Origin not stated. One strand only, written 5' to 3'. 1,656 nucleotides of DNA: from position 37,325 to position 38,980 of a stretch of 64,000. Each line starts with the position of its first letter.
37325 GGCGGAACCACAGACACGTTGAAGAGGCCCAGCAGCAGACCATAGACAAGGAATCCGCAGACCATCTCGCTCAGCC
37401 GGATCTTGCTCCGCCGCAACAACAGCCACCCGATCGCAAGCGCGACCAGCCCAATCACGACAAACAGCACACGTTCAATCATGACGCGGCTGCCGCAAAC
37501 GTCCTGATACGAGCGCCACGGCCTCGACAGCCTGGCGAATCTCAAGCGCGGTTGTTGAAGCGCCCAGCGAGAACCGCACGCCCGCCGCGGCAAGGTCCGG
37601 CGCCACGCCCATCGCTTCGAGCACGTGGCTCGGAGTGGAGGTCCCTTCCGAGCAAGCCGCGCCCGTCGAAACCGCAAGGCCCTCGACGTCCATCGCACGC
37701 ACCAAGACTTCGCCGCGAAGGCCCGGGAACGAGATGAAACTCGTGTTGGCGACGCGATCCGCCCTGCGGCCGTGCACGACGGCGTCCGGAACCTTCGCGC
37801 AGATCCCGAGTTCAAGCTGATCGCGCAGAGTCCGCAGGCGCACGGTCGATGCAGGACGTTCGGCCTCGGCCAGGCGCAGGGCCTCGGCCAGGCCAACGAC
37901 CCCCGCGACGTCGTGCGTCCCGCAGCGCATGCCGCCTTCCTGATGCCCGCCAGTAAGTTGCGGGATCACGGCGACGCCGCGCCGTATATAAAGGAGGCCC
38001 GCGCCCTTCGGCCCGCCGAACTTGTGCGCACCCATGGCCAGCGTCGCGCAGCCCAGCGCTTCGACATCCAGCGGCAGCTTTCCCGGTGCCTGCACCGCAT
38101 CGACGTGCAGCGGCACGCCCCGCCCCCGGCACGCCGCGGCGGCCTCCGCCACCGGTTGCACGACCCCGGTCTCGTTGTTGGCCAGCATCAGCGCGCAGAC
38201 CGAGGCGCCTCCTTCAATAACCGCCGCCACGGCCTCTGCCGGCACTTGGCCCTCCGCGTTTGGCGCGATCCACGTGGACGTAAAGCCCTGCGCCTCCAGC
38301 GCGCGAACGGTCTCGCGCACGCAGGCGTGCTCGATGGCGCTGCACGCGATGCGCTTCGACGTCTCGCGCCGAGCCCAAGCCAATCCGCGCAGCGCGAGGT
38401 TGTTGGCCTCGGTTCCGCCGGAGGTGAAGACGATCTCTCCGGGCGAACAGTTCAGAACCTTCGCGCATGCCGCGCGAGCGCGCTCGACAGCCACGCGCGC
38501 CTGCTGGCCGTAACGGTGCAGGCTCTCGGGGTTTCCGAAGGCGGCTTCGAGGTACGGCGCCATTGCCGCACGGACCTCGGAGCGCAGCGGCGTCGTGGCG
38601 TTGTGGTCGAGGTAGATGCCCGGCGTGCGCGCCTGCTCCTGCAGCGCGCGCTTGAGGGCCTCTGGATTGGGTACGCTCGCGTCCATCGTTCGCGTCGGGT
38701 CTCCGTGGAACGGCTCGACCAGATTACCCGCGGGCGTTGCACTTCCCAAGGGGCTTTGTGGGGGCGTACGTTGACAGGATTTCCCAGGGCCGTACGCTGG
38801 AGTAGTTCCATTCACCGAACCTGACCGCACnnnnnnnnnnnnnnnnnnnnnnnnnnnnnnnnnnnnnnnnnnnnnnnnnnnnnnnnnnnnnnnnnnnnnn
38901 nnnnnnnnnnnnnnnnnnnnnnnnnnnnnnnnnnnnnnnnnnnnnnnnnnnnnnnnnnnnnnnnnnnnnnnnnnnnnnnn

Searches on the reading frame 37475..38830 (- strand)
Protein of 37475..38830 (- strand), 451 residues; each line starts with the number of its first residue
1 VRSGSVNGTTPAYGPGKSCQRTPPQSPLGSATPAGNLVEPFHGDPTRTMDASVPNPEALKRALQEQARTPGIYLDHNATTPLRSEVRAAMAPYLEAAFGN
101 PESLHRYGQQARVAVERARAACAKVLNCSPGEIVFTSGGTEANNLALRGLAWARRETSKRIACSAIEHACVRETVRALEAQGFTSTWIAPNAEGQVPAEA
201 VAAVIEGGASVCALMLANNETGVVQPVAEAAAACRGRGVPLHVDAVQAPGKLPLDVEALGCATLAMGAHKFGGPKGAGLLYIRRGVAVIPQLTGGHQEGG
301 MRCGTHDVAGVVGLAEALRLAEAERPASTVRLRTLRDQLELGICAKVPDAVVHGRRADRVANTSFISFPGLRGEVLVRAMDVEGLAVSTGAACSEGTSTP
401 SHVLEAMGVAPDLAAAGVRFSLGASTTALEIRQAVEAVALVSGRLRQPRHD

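Call 47: search_protein_families(library=pfam, proteins=[window:37475-38830:-], max_evalue=0.00001)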
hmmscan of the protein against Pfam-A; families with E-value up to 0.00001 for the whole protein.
window:37475-38830:- (451 aa): 2 families
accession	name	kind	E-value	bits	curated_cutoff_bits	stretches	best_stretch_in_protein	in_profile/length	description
PF00266.25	Aminotran_5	-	3e-63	214.5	21.5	1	72-432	1-369/371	Aminotransferase class-V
PF01212.27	Beta_elim_lyase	-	1.2e-07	31.8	27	1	117-245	36-169/288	Beta-eliminating lyase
